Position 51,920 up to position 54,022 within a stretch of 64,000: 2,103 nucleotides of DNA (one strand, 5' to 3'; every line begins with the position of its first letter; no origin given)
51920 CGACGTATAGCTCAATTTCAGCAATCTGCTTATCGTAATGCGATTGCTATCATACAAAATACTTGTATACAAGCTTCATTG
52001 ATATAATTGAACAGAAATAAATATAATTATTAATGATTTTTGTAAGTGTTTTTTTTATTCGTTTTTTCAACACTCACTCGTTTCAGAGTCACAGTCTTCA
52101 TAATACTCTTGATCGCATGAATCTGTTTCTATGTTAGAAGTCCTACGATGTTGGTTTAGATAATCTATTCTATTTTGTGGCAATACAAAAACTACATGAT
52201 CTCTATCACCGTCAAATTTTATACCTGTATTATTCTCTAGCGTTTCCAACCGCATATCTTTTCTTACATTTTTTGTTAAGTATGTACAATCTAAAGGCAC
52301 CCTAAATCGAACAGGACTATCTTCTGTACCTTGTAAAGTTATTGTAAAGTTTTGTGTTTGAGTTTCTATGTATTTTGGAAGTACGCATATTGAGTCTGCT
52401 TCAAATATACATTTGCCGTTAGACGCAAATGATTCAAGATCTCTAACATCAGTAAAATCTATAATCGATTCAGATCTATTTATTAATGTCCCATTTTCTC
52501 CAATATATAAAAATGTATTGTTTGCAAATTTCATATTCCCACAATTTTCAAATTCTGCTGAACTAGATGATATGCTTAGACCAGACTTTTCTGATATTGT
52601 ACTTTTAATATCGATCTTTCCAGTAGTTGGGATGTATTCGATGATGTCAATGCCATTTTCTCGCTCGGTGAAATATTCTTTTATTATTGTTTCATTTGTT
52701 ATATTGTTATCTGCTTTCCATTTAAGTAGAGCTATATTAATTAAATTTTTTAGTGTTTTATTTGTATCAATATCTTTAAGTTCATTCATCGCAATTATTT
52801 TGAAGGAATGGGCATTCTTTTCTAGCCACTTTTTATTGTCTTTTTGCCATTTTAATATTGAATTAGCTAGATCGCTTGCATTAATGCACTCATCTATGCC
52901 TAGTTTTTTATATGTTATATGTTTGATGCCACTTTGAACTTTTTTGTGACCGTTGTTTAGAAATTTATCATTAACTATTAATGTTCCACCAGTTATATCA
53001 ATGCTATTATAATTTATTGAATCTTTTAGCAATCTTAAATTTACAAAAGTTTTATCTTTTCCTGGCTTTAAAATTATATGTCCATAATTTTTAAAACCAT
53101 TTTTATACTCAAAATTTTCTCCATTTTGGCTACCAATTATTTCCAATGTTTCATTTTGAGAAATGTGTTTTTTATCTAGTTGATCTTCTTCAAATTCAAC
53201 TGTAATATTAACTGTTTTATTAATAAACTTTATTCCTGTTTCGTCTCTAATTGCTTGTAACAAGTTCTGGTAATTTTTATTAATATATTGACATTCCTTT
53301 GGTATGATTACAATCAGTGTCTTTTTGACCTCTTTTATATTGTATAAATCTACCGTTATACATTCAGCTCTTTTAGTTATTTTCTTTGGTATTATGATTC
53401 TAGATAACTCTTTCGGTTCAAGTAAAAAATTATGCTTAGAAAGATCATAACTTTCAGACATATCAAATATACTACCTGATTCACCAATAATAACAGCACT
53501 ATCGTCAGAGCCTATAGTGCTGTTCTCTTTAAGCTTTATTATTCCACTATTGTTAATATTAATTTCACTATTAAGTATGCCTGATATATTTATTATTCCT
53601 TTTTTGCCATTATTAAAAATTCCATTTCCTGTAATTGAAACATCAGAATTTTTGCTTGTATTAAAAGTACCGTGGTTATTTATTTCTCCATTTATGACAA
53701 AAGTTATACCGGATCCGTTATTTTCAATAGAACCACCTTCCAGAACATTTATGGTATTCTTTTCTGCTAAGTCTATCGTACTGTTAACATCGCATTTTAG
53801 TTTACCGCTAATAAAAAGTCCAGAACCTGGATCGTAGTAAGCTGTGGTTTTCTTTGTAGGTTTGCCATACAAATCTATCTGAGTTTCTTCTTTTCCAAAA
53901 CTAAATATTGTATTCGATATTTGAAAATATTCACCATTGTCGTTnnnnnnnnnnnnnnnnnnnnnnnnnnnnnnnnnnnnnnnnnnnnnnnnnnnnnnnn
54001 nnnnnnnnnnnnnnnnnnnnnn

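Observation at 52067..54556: Lineage-specific family of secreted Asn/Gly-turn repeat proteins with a duplicated Cys-containing GIKF module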

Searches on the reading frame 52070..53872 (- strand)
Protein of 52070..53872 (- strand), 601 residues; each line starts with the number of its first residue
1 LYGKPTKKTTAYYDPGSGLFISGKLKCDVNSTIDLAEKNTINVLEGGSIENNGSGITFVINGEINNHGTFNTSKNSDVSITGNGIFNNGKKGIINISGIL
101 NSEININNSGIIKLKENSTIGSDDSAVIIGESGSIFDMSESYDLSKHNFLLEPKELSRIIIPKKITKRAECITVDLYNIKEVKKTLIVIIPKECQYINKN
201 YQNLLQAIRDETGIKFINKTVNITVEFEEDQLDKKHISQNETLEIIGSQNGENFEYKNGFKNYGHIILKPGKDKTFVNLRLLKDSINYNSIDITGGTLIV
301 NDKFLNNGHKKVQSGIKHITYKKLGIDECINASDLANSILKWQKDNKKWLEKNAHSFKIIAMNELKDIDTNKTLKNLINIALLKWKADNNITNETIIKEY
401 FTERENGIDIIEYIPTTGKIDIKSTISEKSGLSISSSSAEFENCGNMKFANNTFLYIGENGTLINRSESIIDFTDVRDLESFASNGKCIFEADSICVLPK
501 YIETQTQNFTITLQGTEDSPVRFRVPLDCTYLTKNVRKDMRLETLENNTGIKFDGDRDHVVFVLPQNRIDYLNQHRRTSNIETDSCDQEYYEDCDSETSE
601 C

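Call 7: search_protein_families(library=pfam, max_evalue=1, proteins=[window:52070-53872:-])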
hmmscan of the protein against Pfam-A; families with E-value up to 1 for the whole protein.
window:52070-53872:- (601 aa): 0 families

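Call 8: search_protein_families(library=ncbifam, max_evalue=1, proteins=[window:52070-53872:-])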
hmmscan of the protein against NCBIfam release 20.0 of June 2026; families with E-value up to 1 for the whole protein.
window:52070-53872:- (601 aa): 0 families

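Call 11: find_homologous_proteins(query=window:52070-53872:-, max_evalue=0.01)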
Query window:52070-53872:- (601 aa): 1 proteins with E <= 0.01 among 8000 candidates.
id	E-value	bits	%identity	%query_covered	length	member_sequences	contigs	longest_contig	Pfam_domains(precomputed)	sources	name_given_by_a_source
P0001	0.0e+0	1326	100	100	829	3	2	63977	-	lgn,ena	-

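Call 13: find_encoding_contigs(protein=P0001, flank=10000, max_places=6)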
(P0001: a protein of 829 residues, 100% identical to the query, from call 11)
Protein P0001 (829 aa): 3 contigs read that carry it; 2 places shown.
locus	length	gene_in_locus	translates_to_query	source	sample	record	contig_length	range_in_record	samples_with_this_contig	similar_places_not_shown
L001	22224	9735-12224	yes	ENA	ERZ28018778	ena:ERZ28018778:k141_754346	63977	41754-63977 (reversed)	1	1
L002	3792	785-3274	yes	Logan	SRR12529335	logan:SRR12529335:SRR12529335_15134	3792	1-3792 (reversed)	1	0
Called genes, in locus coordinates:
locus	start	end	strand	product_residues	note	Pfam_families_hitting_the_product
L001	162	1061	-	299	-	-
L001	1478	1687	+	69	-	-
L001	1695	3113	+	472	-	PF00437:T2SSE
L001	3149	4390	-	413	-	PF03952:Enolase_N, PF00113:Enolase_C, PF13378:MR_MLE_C (weak)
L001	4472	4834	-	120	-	-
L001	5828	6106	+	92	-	PF01649:Ribosomal_S20p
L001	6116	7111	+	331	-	PF03486:HI0933_like (faint), PF07992:Pyr_redox_2, PF13450:NAD_binding_8 (weak), PF13738:Pyr_redox_3, PF13434:Lys_Orn_oxgnase (weak), PF00070:Pyr_redox (weak)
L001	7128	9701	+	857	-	PF00005:ABC_tran (faint), PF02463:SMC_N (faint), PF13191:AAA_16 (faint), PF13304:AAA_21 (faint), PF13476:AAA_23 (faint), PF13481:AAA_25 (faint), PF13555:AAA_29 (faint), PF17760:UvrA_inter, +1 more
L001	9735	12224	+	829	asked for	-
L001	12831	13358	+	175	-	PF05135:Phage_connect_1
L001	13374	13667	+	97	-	-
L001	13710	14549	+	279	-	PF13539:Peptidase_M15_4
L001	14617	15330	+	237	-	PF01479:S4, PF13275:S4_2 (weak), PF00849:PseudoU_synth_2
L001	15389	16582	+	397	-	PF00155:Aminotran_1_2, PF00266:Aminotran_5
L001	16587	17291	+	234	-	PF01592:NifU_N, PF01521:Fe-S_biosyn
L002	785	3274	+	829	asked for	-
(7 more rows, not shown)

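Call 21: search_protein_families(library=pfam, max_evalue=1, proteins=[P0001])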
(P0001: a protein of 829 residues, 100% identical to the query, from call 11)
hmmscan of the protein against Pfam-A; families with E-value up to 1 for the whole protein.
P0001 (829 aa): 1 family
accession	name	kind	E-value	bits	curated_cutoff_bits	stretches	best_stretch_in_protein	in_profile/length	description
PF23660.1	NOMO_8th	-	0.19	12.2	27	0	13-52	34-73/105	NOMO eighth prealbumin-like domain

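Call 70: search_protein_families(library=phrogs, max_evalue=0.1, proteins=[P0001])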
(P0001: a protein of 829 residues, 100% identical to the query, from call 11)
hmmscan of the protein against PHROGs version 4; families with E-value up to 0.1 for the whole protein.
P0001 (829 aa): 1 family
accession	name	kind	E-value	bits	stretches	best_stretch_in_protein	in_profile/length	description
phrog_17421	-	unknown function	0.032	15.2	1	499-581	41-121/128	-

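Call 73: predict_structure(alignment_id=A5)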
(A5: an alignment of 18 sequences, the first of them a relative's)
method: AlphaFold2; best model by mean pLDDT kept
length: 829 residues; sequences in the alignment: 18
mean_pLDDT: 55.1   pTM: 0.36
mean pLDDT of the five models: 55.1, 54.7, 52.1, 49.2, 45.3
residues with pLDDT >= 90: 67; 70-90: 121; 50-70: 279; < 50: 362
segments of 3 or more residues with pLDDT < 50: 1-33, 50-53, 69-72, 82-244, 349-353, 397-399, 404-411, 426-430, 447-449, 457-468, 485-487, 530-563, 586-602, 617-638, 642-646, 804-829
pLDDT, mean of each block of 10 residues (from residue 1): 34 31 29 58 59 58 57 50 37 30 28 29 31 35 34 33 31 30 31 29 35 35 35 34 59 69 69 76 64 79 61 67 68 63 61 55 68 57 66 54 44 63 51 65 56 54 43 54 50 62 57 56 56 41 33 34 55 58 47 43 54 49 36 44 47 63 77 86 88 93 90 92 92 91 94 88 73 92 91 66 46 34 33
secondary structure, 60 per line:
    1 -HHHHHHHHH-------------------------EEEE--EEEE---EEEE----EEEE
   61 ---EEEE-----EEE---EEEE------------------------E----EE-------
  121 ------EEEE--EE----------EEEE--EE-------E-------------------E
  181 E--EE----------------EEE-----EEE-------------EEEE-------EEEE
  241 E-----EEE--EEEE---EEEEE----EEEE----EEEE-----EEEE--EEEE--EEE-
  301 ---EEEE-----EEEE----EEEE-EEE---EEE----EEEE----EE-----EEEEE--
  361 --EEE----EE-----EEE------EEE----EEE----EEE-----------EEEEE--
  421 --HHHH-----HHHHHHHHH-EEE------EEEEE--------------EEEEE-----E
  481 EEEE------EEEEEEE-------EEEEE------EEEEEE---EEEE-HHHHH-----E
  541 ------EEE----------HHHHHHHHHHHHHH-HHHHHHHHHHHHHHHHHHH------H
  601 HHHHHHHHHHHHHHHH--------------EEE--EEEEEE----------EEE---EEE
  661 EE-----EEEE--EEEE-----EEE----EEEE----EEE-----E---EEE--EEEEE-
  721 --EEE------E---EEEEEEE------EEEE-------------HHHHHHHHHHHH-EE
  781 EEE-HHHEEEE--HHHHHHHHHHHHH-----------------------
elements in order (helices of 4 or more, strands of 3 or more residues): H2-10 E36-39 E42-45 E49-52 E57-60 E64-67 E73-75 E79-82 E127-130 E145-148 E202-204 E210-212 E226-229 E237-241 E247-249 E252-255 E259-263 E268-271 E276-279 E285-288 E291-294 E297-299 E304-307 E313-316 E321-324 E326-328 E332-334 E339-342 E354-358 E363-365 E377-379 E386-388 E393-395 E400-402 E414-418 H423-426 H432-440 E442-444 E451-455 E470-474 E480-484 E491-497 E505-509 E516-521 E525-528 H530-534 E547-549 H560-573 H575-593 H600-616 E631-633 E636-641 E652-654 E658-662 E668-671 E674-677 E683-685 E690-693 E698-700 E710-712 E715-719 E723-725 E736-742 E749-752 H766-777 E779-783 E788-791 H794-806

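Call 89: search_dna_similar(query=P0001, collection=plasmids, mode=protein, max_evalue=0.01, max_rows=10)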
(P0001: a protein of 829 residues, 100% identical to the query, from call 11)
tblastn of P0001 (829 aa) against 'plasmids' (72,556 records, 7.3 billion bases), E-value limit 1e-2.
No match.
